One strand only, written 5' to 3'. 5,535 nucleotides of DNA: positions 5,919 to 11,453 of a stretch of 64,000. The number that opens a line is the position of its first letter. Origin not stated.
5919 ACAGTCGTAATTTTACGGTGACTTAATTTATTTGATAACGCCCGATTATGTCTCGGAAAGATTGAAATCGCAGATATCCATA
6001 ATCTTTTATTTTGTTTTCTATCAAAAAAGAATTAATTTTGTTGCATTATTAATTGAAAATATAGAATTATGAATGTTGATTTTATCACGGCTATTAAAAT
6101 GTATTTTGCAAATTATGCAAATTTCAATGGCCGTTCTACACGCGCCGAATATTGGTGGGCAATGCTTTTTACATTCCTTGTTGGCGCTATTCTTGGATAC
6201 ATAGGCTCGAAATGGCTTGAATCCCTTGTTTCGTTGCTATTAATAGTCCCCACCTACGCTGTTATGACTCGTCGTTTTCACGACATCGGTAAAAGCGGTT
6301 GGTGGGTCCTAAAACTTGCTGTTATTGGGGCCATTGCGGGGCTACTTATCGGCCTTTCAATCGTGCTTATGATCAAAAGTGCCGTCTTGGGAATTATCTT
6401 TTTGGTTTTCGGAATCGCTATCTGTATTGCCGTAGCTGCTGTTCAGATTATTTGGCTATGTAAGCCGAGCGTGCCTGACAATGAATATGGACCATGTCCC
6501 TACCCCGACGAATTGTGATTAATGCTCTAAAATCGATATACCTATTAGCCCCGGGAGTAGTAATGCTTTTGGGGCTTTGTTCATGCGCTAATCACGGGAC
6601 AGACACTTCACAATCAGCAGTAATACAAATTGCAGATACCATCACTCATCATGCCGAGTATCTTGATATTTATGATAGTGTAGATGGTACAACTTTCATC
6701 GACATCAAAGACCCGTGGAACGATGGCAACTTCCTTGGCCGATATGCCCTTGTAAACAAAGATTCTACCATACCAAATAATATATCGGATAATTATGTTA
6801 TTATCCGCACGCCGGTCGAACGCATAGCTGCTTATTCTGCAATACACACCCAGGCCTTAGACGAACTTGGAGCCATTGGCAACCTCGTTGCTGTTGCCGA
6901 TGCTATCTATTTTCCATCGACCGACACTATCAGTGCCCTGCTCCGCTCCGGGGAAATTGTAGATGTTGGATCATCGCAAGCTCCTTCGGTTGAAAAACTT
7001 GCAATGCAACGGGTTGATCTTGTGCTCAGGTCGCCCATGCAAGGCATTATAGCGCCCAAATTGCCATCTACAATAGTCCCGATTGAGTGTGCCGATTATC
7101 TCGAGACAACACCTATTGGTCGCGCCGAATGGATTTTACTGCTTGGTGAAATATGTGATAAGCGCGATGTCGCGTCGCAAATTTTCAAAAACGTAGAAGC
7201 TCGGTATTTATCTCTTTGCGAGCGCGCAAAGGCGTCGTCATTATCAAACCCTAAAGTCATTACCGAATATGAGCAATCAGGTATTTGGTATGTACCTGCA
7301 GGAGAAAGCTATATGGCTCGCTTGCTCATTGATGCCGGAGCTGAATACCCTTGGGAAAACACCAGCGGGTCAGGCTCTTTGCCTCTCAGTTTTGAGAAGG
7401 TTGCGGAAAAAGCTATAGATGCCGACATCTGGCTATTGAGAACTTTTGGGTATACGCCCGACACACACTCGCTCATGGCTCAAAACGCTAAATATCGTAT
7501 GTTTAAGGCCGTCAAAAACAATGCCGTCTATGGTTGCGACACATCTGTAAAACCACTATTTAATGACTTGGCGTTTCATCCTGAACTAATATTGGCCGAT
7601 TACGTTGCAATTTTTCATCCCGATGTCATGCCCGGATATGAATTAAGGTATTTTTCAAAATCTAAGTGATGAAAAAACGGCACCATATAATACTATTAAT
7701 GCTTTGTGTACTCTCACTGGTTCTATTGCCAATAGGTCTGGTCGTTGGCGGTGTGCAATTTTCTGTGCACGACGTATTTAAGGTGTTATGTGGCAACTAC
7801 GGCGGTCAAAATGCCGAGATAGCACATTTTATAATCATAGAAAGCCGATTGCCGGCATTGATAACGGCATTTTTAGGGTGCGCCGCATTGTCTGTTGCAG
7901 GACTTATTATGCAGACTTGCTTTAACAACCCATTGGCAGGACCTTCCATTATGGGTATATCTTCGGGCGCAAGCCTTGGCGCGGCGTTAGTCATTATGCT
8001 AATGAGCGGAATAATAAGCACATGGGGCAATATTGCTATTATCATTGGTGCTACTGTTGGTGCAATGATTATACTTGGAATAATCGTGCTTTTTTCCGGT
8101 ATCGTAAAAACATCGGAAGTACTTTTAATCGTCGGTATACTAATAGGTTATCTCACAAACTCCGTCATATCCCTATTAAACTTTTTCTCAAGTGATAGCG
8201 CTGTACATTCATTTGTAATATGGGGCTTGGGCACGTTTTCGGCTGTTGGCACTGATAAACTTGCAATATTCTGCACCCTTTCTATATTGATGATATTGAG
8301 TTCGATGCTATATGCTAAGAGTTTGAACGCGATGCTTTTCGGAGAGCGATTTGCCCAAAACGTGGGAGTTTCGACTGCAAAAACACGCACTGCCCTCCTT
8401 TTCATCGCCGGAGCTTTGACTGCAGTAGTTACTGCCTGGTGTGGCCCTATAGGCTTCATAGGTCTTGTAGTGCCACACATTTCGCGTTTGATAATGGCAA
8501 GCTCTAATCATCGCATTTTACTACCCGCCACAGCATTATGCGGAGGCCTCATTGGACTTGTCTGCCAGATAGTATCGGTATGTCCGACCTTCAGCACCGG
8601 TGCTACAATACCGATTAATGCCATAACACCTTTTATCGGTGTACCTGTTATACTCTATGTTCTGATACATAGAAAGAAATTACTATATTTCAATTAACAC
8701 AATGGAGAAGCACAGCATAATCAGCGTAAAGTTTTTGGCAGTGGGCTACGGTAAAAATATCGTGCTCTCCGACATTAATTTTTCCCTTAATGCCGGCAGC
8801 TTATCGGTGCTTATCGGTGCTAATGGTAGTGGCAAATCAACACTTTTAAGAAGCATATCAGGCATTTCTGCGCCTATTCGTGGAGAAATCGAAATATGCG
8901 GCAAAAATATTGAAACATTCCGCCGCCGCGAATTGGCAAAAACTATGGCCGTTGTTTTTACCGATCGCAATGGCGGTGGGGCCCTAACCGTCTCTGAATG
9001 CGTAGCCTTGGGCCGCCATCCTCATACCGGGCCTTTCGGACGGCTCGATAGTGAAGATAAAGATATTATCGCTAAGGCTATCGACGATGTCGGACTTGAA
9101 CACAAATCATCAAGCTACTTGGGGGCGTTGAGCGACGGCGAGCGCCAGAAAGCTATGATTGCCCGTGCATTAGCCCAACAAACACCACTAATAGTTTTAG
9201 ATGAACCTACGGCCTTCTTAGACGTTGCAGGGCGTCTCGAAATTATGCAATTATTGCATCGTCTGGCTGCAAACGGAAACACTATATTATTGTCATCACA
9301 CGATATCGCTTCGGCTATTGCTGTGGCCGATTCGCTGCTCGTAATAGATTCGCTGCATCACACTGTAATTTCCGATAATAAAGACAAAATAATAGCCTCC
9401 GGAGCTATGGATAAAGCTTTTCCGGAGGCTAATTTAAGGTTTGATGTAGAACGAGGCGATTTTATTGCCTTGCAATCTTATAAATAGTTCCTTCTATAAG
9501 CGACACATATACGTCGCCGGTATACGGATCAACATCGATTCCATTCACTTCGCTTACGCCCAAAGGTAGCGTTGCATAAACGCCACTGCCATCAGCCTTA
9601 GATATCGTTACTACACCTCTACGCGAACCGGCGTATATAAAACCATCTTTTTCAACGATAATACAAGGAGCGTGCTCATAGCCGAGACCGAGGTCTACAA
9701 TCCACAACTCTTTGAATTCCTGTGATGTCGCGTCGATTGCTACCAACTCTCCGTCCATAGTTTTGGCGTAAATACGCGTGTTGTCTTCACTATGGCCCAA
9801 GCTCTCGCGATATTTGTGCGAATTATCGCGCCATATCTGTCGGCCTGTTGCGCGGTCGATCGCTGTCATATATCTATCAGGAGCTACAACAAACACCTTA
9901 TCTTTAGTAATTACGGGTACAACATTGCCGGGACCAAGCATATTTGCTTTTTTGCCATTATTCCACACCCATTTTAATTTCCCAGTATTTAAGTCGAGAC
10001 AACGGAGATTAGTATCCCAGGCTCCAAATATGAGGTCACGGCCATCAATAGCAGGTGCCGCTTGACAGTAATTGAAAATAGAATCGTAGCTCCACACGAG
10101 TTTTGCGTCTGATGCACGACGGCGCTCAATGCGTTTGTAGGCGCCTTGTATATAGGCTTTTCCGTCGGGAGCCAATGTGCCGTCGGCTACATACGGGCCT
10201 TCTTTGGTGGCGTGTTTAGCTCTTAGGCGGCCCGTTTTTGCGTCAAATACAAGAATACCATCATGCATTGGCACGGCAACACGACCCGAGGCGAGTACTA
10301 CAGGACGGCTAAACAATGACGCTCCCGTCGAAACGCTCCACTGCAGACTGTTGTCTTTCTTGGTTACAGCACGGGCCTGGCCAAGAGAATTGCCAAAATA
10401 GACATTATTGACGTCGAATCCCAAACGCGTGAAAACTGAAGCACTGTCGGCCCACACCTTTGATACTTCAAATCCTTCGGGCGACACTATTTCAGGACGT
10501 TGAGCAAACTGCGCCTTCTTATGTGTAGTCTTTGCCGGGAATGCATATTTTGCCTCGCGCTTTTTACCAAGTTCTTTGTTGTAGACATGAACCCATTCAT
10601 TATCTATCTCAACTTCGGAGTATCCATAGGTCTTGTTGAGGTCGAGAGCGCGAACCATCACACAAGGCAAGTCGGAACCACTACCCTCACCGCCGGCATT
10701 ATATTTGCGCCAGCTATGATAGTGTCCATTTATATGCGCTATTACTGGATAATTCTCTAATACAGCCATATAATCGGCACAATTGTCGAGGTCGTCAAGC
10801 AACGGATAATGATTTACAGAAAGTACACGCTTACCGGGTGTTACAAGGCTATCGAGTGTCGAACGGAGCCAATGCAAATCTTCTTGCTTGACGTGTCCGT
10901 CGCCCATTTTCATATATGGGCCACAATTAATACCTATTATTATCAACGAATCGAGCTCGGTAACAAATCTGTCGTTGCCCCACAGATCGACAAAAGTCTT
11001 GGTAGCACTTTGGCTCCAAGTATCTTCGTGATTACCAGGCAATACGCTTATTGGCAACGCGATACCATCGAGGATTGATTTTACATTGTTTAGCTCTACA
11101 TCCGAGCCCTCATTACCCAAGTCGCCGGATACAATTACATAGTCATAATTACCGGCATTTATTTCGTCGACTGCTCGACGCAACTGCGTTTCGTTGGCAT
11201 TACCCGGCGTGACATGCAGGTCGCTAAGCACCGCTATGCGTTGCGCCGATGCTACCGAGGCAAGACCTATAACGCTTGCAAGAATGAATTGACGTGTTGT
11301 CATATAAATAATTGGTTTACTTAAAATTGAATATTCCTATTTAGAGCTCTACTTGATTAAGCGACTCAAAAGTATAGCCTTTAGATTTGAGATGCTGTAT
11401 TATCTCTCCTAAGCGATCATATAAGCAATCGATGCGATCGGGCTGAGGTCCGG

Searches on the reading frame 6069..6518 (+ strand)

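Call 25: search_protein_families(library=pfam, max_evalue=0.001, proteins=[window:6069-6518:+])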
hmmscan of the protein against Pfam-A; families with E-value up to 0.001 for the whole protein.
window:6069-6518:+ (149 aa): 2 families
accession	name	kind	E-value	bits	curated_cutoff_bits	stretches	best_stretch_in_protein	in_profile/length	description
PF05656.20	DUF805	-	1.5e-19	70.9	25.7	1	16-142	1-111/111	Protein of unknown function (DUF805)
PF01925.25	TauE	-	6e-05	23.3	32.6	1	54-124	39-109/237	Sulfite exporter TauE/SafE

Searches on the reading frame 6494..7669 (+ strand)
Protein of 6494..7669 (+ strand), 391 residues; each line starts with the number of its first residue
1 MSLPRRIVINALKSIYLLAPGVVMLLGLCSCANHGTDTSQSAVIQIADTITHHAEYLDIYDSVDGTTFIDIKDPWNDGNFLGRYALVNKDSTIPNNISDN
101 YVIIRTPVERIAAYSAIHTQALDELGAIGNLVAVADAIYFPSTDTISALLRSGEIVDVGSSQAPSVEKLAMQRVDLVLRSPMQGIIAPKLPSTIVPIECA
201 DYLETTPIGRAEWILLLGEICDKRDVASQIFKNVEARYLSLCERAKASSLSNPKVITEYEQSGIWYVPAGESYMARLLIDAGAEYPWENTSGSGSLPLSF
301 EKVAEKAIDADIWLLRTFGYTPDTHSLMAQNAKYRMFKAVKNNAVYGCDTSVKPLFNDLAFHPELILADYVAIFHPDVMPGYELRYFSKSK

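Call 25: search_protein_families(library=pfam, max_evalue=0.001, proteins=[window:6494-7669:+])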
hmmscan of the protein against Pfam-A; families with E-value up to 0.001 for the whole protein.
window:6494-7669:+ (391 aa): 1 family
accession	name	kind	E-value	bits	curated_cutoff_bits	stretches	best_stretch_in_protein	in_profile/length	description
PF01497.23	Peripla_BP_2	-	2.7e-20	73.2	27.5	1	111-350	1-233/235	Periplasmic binding protein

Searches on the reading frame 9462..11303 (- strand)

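Call 25: search_protein_families(library=pfam, max_evalue=0.001, proteins=[window:9462-11303:-])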
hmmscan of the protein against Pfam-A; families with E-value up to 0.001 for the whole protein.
window:9462-11303:- (613 aa): 5 families
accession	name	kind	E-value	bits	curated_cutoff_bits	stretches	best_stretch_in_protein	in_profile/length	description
PF13360.13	PQQ_2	-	3.7e-18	66.5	27.6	1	309-526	4-225/233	Outer membrane protein assembly factor BamB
PF13570.13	Beta-prop_ACSF4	-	5e-17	62.7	133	2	419-573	59-205/329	Beta-alanine-activating enzyme, beta-propeller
PF00149.33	Metallophos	-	3.8e-12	47.5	21.5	1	22-197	2-190/191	Calcineurin-like phosphoesterase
PF01011.28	PQQ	-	1.1e-08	34.8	26.7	1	445-527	31-133/595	Glucose/ethanol/alcohol dehydrogenase, beta-propeller domain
PF12850.12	Metallophos_2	-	9.4e-05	22.9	27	1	22-102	2-66/154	Calcineurin-like phosphoesterase superfamily domain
